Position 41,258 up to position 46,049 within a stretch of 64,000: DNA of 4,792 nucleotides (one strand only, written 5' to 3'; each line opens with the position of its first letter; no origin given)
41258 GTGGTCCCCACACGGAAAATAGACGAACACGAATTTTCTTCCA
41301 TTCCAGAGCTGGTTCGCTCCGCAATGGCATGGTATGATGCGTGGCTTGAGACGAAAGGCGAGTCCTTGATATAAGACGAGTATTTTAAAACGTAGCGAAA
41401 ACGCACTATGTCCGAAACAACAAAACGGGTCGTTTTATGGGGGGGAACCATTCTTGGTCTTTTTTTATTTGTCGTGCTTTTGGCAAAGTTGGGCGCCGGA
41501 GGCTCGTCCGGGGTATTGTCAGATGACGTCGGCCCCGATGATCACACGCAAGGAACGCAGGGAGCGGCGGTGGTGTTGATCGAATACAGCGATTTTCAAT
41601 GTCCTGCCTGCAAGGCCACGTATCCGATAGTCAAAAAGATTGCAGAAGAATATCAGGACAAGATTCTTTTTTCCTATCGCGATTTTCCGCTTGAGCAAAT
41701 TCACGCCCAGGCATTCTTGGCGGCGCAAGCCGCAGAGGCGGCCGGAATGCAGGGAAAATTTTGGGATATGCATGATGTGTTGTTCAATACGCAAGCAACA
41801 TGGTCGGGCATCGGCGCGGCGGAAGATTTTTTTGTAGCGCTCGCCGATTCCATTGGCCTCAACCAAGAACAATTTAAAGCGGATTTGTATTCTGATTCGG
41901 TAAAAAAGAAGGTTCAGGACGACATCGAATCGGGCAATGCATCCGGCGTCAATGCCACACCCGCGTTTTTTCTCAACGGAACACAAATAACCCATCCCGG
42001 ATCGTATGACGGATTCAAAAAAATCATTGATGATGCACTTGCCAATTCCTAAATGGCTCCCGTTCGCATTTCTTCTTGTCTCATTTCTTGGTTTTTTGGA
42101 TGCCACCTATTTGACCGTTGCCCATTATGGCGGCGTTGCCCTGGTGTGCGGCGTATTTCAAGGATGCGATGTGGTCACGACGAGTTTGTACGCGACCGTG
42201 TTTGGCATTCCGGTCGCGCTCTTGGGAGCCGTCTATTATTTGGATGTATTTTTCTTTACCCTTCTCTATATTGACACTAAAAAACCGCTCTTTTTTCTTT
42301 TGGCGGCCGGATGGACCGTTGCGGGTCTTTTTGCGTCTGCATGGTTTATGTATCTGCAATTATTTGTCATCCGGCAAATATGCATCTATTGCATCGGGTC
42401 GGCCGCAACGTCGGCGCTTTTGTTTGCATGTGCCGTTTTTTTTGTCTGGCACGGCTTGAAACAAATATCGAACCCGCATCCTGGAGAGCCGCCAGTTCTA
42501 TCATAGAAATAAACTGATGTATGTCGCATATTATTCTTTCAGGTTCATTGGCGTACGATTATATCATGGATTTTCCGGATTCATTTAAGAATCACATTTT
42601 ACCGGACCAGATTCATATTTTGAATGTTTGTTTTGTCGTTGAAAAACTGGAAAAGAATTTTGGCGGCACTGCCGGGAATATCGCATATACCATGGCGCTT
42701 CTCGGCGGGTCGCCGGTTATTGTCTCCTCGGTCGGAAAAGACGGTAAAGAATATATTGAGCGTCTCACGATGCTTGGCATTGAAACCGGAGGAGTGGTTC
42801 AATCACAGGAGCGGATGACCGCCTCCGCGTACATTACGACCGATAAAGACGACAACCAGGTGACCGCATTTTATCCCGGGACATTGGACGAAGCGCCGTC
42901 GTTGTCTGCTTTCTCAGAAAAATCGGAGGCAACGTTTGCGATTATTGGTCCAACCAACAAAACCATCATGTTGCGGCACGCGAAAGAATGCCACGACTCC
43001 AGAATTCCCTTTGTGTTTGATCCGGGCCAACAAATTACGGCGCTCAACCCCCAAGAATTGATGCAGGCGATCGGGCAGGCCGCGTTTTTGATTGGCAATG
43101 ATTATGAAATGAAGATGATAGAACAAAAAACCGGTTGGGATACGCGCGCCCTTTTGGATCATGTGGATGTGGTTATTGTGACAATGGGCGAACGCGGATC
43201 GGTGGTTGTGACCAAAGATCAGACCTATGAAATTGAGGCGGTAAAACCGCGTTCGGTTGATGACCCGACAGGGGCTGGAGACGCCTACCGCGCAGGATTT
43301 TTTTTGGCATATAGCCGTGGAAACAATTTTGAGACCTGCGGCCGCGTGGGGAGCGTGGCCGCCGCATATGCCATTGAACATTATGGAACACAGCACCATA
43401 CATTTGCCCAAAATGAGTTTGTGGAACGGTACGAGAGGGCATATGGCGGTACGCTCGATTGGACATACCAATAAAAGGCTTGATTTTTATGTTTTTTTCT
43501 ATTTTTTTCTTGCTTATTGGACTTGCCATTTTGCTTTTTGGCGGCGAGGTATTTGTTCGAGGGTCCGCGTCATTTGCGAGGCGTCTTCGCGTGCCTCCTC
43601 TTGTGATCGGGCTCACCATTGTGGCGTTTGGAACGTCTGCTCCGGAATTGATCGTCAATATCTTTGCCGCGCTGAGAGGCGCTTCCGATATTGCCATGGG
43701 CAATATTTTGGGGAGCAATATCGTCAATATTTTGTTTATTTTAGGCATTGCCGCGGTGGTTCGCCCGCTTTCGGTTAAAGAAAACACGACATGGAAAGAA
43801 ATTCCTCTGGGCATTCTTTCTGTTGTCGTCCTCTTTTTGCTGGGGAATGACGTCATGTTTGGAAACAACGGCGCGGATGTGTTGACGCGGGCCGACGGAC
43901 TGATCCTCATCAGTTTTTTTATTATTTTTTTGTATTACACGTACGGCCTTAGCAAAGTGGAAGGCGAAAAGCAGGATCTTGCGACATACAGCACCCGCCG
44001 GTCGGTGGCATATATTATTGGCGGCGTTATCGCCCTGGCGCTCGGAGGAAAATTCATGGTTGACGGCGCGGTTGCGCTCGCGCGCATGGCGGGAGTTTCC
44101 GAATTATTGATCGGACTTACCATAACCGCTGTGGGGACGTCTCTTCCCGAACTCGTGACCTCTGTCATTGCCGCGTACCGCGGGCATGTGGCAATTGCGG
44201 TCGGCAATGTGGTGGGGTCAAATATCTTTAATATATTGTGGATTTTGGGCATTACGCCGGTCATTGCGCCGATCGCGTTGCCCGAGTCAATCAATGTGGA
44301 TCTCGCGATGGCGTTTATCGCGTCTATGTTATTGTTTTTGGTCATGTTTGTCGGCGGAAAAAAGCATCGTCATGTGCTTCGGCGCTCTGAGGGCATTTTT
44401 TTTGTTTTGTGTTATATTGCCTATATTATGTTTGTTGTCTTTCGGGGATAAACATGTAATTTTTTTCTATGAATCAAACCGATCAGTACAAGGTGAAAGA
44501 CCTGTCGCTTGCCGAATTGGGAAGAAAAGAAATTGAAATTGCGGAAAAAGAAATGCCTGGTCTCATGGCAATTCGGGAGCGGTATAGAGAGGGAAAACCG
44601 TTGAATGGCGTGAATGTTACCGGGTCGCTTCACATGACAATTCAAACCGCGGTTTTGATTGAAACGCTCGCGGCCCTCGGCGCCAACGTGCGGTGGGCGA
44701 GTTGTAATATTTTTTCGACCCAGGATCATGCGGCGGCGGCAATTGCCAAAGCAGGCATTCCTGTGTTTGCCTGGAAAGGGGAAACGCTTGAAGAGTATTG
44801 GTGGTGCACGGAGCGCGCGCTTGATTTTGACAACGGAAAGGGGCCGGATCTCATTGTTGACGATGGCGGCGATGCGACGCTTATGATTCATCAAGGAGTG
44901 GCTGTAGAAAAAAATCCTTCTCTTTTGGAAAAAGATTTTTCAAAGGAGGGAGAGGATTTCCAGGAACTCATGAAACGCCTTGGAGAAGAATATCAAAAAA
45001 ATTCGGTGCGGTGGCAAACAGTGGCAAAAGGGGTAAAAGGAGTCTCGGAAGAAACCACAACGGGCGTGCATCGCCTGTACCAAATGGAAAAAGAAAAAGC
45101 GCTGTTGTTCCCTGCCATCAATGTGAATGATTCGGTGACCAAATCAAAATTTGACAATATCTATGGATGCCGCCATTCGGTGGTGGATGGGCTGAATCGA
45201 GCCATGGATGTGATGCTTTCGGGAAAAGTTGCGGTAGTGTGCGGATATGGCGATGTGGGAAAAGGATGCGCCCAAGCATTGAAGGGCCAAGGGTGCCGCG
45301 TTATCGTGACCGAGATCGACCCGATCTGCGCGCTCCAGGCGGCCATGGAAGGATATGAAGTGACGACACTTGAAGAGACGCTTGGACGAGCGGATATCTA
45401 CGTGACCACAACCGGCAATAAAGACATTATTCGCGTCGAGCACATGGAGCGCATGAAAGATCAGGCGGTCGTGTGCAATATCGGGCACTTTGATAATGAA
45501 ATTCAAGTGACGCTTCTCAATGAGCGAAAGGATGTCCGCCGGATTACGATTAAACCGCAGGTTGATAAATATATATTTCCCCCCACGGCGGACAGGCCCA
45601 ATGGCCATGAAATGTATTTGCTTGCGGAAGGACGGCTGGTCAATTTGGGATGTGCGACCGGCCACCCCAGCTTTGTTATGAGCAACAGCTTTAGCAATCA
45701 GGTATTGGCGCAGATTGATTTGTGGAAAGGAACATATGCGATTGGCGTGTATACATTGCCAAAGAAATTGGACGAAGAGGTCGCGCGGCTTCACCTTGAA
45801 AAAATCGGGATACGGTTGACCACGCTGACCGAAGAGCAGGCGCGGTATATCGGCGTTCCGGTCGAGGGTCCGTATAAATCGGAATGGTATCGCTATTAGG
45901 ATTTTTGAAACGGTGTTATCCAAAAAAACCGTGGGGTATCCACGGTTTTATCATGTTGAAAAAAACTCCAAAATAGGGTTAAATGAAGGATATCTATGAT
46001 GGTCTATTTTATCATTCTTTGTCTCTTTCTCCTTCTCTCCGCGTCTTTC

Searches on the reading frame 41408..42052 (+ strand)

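Call 54: search_protein_families(library=pfam, proteins=[window:41408-42052:+], max_evalue=0.001)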
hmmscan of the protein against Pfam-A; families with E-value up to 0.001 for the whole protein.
window:41408-42052:+ (214 aa): 4 families
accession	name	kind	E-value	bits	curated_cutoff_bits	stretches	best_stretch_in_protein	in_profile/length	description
PF13462.12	Thioredoxin_4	-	1.9e-30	106.6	23.2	1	44-209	4-165/165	Thioredoxin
PF01323.26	DSBA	-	6.2e-15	55.9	25.6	1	57-203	2-186/191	DSBA-like thioredoxin domain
PF13743.12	Thioredoxin_5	-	3.3e-08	33.9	27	1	97-189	69-163/186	Thioredoxin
PF00085.26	Thioredoxin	-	0.00032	21.1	23.5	0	53-93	18-58/103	Thioredoxin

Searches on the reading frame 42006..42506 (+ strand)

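Call 54: search_protein_families(library=pfam, proteins=[window:42006-42506:+], max_evalue=0.001)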
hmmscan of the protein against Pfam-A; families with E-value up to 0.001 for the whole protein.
window:42006-42506:+ (166 aa): 1 family
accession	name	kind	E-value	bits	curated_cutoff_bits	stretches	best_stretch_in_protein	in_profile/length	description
PF07884.19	VKOR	-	6.1e-23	81.9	27.5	1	22-143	3-133/134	Vitamin K epoxide reductase family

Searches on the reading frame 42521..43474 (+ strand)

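Call 67: search_protein_families(library=pfam, proteins=[window:42521-43474:+], max_evalue=0.001)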
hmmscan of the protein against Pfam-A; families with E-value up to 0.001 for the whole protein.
window:42521-43474:+ (317 aa): 1 family
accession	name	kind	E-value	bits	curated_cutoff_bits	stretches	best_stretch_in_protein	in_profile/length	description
PF00294.29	PfkB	-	1.4e-41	143.2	25.8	1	40-292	28-297/302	pfkB family carbohydrate kinase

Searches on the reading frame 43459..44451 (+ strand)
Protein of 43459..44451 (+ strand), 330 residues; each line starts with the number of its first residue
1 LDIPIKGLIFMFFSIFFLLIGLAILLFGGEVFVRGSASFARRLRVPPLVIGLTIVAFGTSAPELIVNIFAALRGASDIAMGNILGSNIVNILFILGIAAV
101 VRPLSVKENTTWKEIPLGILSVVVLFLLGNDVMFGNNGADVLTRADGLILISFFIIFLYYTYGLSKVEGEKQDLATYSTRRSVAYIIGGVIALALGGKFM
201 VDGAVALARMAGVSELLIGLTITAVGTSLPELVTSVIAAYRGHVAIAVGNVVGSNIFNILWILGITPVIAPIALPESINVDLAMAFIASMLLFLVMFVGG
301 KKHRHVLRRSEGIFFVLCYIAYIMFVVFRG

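Call 67: search_protein_families(library=pfam, proteins=[window:43459-44451:+], max_evalue=0.001)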
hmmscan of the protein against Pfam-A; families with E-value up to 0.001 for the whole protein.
window:43459-44451:+ (330 aa): 1 family
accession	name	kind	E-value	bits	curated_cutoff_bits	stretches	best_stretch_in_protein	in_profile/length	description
PF01699.29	Na_Ca_ex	-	2.9e-65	219.3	24.9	2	14-162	2-150/151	Sodium/calcium exchanger protein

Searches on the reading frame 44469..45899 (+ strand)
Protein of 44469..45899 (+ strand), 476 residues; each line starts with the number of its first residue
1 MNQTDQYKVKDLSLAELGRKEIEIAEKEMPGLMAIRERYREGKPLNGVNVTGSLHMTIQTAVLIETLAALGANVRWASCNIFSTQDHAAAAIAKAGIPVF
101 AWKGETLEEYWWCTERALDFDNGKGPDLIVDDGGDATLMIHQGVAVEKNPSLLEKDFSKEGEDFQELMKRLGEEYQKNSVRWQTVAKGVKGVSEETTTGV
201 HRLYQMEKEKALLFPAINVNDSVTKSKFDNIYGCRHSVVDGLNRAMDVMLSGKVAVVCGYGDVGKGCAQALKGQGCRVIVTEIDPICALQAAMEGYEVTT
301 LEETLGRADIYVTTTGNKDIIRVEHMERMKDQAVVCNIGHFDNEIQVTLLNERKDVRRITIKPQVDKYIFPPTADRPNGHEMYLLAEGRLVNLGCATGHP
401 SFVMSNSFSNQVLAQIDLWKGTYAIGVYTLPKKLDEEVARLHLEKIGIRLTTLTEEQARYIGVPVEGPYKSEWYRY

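Call 67: search_protein_families(library=pfam, proteins=[window:44469-45899:+], max_evalue=0.001)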
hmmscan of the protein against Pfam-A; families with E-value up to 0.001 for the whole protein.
window:44469-45899:+ (476 aa): 8 families
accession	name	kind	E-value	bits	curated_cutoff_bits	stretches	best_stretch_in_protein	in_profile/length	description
PF05221.23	AdoHcyase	-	6.4e-147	488.9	25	1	6-475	1-299/299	S-adenosyl-L-homocysteine hydrolase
PF00670.27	AdoHcyase_NAD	-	2.1e-79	265.7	27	1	230-398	1-162/162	S-adenosyl-L-homocysteine hydrolase, NAD binding domain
PF02826.25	2-Hacid_dh_C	-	1.5e-10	41.2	25.1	1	245-339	29-127/178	D-isomer specific 2-hydroxyacid dehydrogenase, NAD binding domain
PF07991.19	KARI_N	-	2.2e-06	27.8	20.6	1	250-364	2-118/165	Acetohydroxy acid isomeroreductase, NADPH-binding domain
PF02254.24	TrkA_N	-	0.00014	22.6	23.8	1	256-300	2-46/116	TrkA-N domain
PF01488.26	Shikimate_DH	-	0.00048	20.7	24.3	0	250-332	10-101/138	Shikimate / quinate 5-dehydrogenase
PF13241.12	NAD_binding_7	-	0.00068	20.6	22.1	0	250-339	5-92/104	Putative NAD(P)-binding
PF02882.25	THF_DHG_CYH_C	-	0.00075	19.3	27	0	233-340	17-109/160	Tetrahydrofolate dehydrogenase/cyclohydrolase, NAD(P)-binding domain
